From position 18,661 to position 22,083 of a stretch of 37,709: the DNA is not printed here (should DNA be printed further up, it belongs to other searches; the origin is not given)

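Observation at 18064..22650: Orphan giant flagellin (1528 aa) with a ~1250-aa insert built from repeated modules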

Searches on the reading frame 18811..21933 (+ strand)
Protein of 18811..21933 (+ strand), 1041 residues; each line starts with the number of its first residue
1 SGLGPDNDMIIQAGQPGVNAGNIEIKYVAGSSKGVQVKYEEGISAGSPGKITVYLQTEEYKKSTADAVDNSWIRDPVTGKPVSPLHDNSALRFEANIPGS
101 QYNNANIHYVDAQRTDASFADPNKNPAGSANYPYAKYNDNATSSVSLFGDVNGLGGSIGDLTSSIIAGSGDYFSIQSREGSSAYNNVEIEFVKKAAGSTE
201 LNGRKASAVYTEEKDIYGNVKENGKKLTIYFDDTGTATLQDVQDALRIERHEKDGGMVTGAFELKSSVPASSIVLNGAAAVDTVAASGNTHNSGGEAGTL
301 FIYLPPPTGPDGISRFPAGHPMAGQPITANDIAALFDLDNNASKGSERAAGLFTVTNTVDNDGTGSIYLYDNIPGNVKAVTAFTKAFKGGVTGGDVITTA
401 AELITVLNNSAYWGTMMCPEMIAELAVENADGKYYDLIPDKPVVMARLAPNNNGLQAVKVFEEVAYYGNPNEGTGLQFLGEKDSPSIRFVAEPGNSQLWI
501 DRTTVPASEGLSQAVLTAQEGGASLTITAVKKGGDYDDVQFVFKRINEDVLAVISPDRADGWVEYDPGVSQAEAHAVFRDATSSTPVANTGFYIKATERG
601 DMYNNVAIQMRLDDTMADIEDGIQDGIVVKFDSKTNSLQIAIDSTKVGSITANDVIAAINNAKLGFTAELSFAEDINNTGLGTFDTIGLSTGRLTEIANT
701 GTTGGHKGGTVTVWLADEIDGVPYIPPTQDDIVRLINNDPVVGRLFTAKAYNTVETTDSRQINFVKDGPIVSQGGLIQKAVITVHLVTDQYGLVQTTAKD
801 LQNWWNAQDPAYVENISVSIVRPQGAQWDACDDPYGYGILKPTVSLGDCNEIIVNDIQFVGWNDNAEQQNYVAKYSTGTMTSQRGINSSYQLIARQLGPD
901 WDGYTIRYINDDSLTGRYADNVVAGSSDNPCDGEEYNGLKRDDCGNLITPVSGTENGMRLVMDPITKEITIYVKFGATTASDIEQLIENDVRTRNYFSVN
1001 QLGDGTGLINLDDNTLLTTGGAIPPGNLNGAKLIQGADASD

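Call 54: search_protein_representatives(alignment_id=A5)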
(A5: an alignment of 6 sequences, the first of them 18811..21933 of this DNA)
Query: 6 sequences, 1010 profile positions. Proteins with E-value up to 0.001 (for the whole library): 123; up to 1e-10: 78; up to 1e-30: 49. The best 123 are listed.
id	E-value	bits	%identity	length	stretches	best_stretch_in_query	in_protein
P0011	0.0e+00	1679.5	-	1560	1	1-1010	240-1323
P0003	0.0e+00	1373.1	-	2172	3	206-1010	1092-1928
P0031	0.0e+00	1110.8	-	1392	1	169-1010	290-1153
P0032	0.0e+00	1084.8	-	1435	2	1-892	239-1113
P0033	0.0e+00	1055.5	-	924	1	343-1010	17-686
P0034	0.0e+00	1034.2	-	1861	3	290-1009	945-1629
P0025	0.0e+00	1016.9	-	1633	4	289-1008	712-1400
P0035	1.4e-276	936.8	-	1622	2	219-1009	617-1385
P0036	5.2e-248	842.2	-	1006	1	1-773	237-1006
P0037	1.7e-177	608.8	-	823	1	1-605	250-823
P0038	4.3e-116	405.5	-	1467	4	406-889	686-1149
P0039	8.9e-102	358.1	-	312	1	387-625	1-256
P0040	7.5e-99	348.4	-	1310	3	1-275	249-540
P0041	1.8e-98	347.1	-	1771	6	406-884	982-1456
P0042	3.0e-93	329.8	-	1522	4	402-878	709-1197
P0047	2.8e-79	283.6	-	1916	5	410-886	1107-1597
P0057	2.2e-56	207.8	-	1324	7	408-510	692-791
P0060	4.7e-51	190.2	-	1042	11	408-512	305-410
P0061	7.8e-50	186.1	-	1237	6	398-515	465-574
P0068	1.0e-38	149.3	-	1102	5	694-882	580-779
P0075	1.2e-33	132.6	-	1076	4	670-781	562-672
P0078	1.8e-29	118.8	-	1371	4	409-508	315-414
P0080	5.6e-26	107.2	-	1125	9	412-499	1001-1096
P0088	9.2e-20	86.6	-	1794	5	741-829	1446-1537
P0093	1.1e-14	69.7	-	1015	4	750-815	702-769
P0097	2.3e-13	65.4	-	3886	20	2-185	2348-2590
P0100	9.6e-13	63.4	-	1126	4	162-305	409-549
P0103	2.3e-12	62.1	-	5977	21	76-257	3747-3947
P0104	7.0e-12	60.5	-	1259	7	930-992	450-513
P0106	1.4e-10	56.2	-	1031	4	151-240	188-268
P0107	1.0e-09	53.3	-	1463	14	74-104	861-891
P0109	1.3e-09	53.0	-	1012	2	77-308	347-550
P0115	2.3e-08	48.9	-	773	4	148-321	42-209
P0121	8.5e-07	43.7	-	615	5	928-992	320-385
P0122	8.9e-07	43.6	-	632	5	928-992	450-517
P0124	1.5e-06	42.9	-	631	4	149-265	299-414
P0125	1.8e-06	42.6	-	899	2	76-285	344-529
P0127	3.5e-06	41.6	-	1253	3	930-986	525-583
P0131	6.8e-06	40.7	-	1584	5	930-990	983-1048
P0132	1.4e-05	39.6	-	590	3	842-887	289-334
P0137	7.8e-05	37.2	-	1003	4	928-982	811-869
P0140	1.9e-04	35.9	-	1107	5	928-974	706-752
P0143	2.3e-04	35.6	-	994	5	923-970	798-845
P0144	2.6e-04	35.5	-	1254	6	842-886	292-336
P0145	3.0e-04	35.2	-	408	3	833-886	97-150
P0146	3.2e-04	35.2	-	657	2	751-846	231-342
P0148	4.0e-04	34.8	-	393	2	836-885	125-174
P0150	7.7e-04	33.9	-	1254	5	434-508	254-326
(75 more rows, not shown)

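Call 56: search_protein_families(library=pfam, proteins=[P0060, P0078, P0100, P0104, P0106, P0107, P0127, P0137], max_evalue=0.01)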
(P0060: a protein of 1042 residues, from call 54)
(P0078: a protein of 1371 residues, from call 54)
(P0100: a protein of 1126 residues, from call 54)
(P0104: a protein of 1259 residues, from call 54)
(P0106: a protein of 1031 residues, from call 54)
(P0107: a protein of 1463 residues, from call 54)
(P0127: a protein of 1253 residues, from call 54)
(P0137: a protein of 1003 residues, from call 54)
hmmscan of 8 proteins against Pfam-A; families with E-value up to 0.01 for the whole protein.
P0060 (1042 aa): 0 families

P0078 (1371 aa): 3 families
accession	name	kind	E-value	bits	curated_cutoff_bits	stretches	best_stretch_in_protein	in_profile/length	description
PF17963.7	Big_9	-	5.1e-09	37.3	23.6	1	583-633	39-89/89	Bacterial Ig domain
PF17892.7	Cadherin_5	-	2.4e-06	27.7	26.5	1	586-635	49-98/98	Cadherin-like domain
PF17803.7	Cadherin_4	-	0.00063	20.6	25.1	0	69-104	12-45/71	Bacterial cadherin-like domain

P0100 (1126 aa): 3 families
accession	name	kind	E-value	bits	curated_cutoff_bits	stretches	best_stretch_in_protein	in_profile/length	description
PF00669.25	Flagellin_N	-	3e-08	34.3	26.6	1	20-147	9-137/139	Bacterial flagellin N-terminal helical region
PF00700.27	Flagellin_C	-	2e-05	25.3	23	1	1045-1126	3-86/86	Bacterial flagellin C-terminal helical region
PF06429.18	Flg_bbr_C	-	0.00087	19.2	23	1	1091-1120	10-39/46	Flagellar basal body rod FlgEFG protein C-terminal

P0104 (1259 aa): 3 families
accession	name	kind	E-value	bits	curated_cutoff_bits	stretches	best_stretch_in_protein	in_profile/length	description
PF07195.17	FliD_C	-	7.4e-35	120.9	25.4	1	1027-1238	11-235/236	Flagellar hook-associated protein 2 C-terminus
PF02465.23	FliD_N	-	5.9e-12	46.5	24.8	1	12-108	1-97/97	Flagellar hook-associated protein 2 N-terminus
PF07196.18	Flagellin_IN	-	0.0062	17.1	22.7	1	940-967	13-42/55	Flagellin hook IN motif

P0106 (1031 aa): 0 families

P0107 (1463 aa): 1 family
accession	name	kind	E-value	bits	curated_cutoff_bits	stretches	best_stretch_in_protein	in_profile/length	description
PF18483.9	Lectin_L-type_dom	-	0.00019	21.8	78.3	0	1234-1286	146-196/215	Legume lectin beta-barrel domain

P0127 (1253 aa): 3 families
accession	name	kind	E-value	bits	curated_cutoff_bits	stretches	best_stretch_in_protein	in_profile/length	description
PF07195.17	FliD_C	-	8.1e-35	120.8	25.4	1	1021-1232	13-235/236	Flagellar hook-associated protein 2 C-terminus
PF02465.23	FliD_N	-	4.3e-13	50.1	24.8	1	13-107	2-96/97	Flagellar hook-associated protein 2 N-terminus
PF07196.18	Flagellin_IN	-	9.8e-09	35.7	22.7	1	927-974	9-52/55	Flagellin hook IN motif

P0137 (1003 aa): 3 families
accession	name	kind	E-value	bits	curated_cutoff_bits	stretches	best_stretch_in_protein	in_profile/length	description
PF00669.25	Flagellin_N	-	3e-13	50.5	26.6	1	18-149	7-139/139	Bacterial flagellin N-terminal helical region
PF00700.27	Flagellin_C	-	0.00041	21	23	1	921-1003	2-86/86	Bacterial flagellin C-terminal helical region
PF07196.18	Flagellin_IN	-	0.0015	19.1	22.7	0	670-699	1-31/55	Flagellin hook IN motif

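Call 57: search_protein_families(library=pfam, proteins=[P0097, P0109, P0125, P0143, P0121, P0131], max_evalue=0.01)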
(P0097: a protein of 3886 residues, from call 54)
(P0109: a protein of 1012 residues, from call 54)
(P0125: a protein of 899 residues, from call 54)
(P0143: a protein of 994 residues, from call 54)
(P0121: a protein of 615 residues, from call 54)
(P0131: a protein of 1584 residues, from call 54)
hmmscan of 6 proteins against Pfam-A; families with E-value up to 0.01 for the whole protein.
P0097 (3886 aa): 4 families
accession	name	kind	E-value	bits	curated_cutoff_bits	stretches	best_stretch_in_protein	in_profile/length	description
PF08806.17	Sep15_SelM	-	1.6e-09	38.1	26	0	2774-2798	19-42/75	Sep15/SelM redox domain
PF08481.16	GBS_Bsp-like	-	0.0001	22.7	31.6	0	1910-1953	3-46/92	GBS Bsp-like repeat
PF09176.16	Mpt_N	-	0.0013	19.2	27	0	2887-2924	18-57/81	Methylene-tetrahydromethanopterin dehydrogenase, N-terminal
PF13202.12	EF-hand_5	-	0.0021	17.9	25.9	0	777-793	7-23/25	EF hand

P0109 (1012 aa): 2 families
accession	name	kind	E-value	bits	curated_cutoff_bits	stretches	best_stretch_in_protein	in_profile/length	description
PF00669.25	Flagellin_N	-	5.6e-11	43.1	26.6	1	15-149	4-139/139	Bacterial flagellin N-terminal helical region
PF00700.27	Flagellin_C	-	7.3e-06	26.7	23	1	931-1012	3-86/86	Bacterial flagellin C-terminal helical region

P0125 (899 aa): 3 families
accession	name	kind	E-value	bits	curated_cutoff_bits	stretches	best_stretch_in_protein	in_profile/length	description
PF00669.25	Flagellin_N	-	9.9e-15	55.3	26.6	1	20-149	9-139/139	Bacterial flagellin N-terminal helical region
PF00700.27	Flagellin_C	-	4e-08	33.9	23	1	817-899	2-86/86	Bacterial flagellin C-terminal helical region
PF07196.18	Flagellin_IN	-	0.0037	17.9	22.7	1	684-736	1-53/55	Flagellin hook IN motif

P0143 (994 aa): 2 families
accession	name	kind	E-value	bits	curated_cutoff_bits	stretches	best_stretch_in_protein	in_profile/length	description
PF00669.25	Flagellin_N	-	9.5e-11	42.3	26.6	1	16-149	5-139/139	Bacterial flagellin N-terminal helical region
PF00700.27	Flagellin_C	-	0.00082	20.1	23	1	912-994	2-86/86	Bacterial flagellin C-terminal helical region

P0121 (615 aa): 0 families

P0131 (1584 aa): 1 family
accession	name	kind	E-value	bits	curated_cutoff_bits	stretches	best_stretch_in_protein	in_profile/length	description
PF00353.25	HemolysinCabind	-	7.7e-06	26.2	23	1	1452-1483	4-35/36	RTX calcium-binding nonapeptide repeat (4 copies)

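Call 61: list_cluster_members(proteins=[P0104, P0127, P0100, P0109, P0097, P0103, P0060, P0078, P0131, P0107])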
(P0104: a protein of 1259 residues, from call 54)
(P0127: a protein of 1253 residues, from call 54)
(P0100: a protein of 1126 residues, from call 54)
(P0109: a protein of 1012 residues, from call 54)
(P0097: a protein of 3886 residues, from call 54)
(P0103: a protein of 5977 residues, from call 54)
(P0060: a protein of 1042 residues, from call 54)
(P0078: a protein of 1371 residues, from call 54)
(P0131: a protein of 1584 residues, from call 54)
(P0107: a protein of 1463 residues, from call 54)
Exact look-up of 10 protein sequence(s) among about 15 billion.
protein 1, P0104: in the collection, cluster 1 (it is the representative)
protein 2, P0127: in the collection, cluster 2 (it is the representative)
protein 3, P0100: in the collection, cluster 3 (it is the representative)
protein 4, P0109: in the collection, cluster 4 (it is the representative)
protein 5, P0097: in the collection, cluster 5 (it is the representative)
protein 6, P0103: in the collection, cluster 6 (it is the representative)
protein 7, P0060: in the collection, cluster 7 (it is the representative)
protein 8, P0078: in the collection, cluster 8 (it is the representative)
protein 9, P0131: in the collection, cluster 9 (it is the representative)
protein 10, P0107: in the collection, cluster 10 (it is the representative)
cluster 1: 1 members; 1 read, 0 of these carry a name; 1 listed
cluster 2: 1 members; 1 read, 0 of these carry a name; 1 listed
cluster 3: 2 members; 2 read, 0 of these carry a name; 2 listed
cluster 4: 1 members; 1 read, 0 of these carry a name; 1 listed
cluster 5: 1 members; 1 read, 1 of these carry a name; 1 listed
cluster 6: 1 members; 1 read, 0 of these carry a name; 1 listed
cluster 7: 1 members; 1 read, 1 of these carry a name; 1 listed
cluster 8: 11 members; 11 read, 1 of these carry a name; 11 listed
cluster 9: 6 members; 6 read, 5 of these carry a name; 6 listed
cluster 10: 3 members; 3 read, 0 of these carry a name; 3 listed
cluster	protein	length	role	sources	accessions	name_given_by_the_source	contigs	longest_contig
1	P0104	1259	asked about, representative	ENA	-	-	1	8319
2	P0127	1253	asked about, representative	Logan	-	-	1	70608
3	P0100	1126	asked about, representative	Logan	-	-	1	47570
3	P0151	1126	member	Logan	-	-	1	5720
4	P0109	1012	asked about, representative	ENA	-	-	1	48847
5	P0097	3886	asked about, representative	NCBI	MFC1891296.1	beta strand repeat-containing protein, partial [Thermodesulfobacteriota bacterium]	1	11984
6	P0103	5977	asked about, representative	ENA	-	-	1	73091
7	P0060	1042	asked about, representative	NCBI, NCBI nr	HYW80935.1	MAG TPA: hypothetical protein VE890_15240, partial [Thermoguttaceae bacterium] | hypothetical protein [Thermoguttaceae bacterium]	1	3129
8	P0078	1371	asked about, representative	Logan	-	-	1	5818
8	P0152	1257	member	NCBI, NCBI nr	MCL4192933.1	MAG: hypothetical protein KJZ87_14460, partial [Thermoguttaceae bacterium] | hypothetical protein [Thermoguttaceae bacterium]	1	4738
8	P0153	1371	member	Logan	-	-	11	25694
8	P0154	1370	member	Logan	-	-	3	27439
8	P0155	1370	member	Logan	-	-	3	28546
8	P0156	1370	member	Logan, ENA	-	-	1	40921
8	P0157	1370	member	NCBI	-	-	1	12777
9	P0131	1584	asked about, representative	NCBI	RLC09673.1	MAG: hypothetical protein DRH43_07855, partial [Deltaproteobacteria bacterium]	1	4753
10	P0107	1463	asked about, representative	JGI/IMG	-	-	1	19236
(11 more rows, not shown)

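Call 62: find_encoding_contigs(protein=P0127, flank=10000, max_places=2)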
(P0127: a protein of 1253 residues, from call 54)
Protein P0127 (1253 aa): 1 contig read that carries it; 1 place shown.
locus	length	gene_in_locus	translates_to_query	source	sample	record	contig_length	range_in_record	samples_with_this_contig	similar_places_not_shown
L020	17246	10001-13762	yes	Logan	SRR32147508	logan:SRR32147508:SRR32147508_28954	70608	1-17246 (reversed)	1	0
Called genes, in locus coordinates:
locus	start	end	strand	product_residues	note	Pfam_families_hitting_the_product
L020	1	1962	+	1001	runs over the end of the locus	PF00669:Flagellin_N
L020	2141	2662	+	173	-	PF02623:FliW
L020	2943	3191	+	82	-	PF02599:CsrA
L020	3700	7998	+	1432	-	PF00669:Flagellin_N, PF07196:Flagellin_IN, PF00700:Flagellin_C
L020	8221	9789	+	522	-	PF13489:Methyltransf_23, PF02390:Methyltransf_4 (weak), PF08241:Methyltransf_11, PF08242:Methyltransf_12, PF13649:Methyltransf_25, PF13847:Methyltransf_31, PF10119:MethyTransf_Reg, PF21782:WHD_PKMT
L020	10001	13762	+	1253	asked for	PF02465:FliD_N, PF07196:Flagellin_IN (faint), PF07195:FliD_C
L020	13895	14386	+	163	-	PF02561:FliS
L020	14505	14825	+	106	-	PF00216:Bac_DNA_binding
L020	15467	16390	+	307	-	PF13578:Methyltransf_24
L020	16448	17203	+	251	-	PF13489:Methyltransf_23 (weak), PF13847:Methyltransf_31, PF08241:Methyltransf_11 (weak), PF08242:Methyltransf_12, PF13649:Methyltransf_25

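Call 65: list_cluster_members(proteins=[P0032, P0038, P0041, P0047, P0057, P0061, P0068, P0075, P0088, P0093])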
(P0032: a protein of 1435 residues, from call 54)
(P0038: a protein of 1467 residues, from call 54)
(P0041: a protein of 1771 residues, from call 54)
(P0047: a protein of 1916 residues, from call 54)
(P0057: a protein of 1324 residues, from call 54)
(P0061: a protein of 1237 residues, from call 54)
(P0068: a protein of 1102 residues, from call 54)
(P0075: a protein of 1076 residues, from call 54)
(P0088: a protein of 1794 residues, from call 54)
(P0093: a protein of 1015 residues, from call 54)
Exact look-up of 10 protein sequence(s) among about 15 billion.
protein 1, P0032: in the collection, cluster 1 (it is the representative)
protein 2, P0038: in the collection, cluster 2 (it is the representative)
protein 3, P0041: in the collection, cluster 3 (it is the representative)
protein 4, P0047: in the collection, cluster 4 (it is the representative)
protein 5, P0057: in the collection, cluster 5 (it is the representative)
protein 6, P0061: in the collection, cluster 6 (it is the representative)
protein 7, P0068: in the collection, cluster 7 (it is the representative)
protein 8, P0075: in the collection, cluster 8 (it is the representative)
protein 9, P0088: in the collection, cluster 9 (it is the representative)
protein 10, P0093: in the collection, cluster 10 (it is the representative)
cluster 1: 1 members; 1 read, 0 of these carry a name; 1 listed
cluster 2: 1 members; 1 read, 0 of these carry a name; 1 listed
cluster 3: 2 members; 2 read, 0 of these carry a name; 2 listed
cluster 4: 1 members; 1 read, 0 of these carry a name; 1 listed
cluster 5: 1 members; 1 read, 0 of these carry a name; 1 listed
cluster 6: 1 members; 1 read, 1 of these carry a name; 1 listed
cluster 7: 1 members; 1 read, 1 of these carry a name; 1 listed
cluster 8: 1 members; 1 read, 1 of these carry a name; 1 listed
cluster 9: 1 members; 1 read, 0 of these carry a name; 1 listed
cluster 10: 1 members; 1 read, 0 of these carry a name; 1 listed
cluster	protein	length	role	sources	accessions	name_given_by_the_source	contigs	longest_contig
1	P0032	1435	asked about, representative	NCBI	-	-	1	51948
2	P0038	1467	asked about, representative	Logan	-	-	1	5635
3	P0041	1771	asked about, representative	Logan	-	-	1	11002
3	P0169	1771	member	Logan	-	-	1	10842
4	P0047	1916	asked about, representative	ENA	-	-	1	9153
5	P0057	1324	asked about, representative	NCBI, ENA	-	-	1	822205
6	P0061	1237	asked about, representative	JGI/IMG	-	flagellin-like hook-associated protein FlgL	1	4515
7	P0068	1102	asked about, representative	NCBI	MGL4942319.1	MAG: flagellin [Thermoguttaceae bacterium]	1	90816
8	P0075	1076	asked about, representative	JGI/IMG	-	flagellin-like hook-associated protein FlgL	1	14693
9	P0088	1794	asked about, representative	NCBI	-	-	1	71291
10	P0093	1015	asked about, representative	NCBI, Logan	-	-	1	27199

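Call 66: find_encoding_contigs(protein=P0057, flank=10000, max_places=2)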
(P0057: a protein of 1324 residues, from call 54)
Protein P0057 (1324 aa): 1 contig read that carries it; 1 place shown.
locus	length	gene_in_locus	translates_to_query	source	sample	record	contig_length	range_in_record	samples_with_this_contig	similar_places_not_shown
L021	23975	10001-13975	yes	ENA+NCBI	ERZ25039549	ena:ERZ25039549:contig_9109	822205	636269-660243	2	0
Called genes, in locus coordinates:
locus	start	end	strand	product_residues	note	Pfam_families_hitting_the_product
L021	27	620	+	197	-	PF07638:Sigma70_ECF, PF08281:Sigma70_r4_2 (weak), PF13384:HTH_23 (faint)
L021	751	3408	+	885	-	PF01636:APH (faint), PF00069:Pkinase, PF07714:PK_Tyr_Ser-Thr, PF03109:ABC1 (faint), PF01163:RIO1 (weak), PF13401:AAA_22 (weak)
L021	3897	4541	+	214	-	-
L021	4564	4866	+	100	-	PF13424:TPR_12 (faint)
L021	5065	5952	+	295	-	PF02633:Creatininase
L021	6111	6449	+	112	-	-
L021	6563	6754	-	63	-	-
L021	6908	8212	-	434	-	PF01011:PQQ (faint), PF13570:Beta-prop_ACSF4 (faint), PF13360:PQQ_2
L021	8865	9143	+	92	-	PF02623:FliW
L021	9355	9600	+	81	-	PF02599:CsrA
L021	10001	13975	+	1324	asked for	PF00669:Flagellin_N, PF07196:Flagellin_IN (weak), PF00700:Flagellin_C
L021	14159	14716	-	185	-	-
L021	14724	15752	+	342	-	PF01075:Glyco_transf_9 (weak)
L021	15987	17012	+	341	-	PF00884:Sulfatase, PF01663:Phosphodiest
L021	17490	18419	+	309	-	PF03629:SASA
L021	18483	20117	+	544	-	PF12697:Abhydrolase_6 (faint), PF00561:Abhydrolase_1 (faint), PF01738:DLH (faint), PF12146:Hydrolase_4 (faint), PF00135:COesterase (weak), PF20434:BD-FAE, PF07859:Abhydrolase_3, PF00326:Peptidase_S9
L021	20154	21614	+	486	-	PF16586:DUF5060, PF13204:Apiosidase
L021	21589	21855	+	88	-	-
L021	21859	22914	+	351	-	-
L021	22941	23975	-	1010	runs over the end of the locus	PF07587:PSD1, PF07394:DUF1501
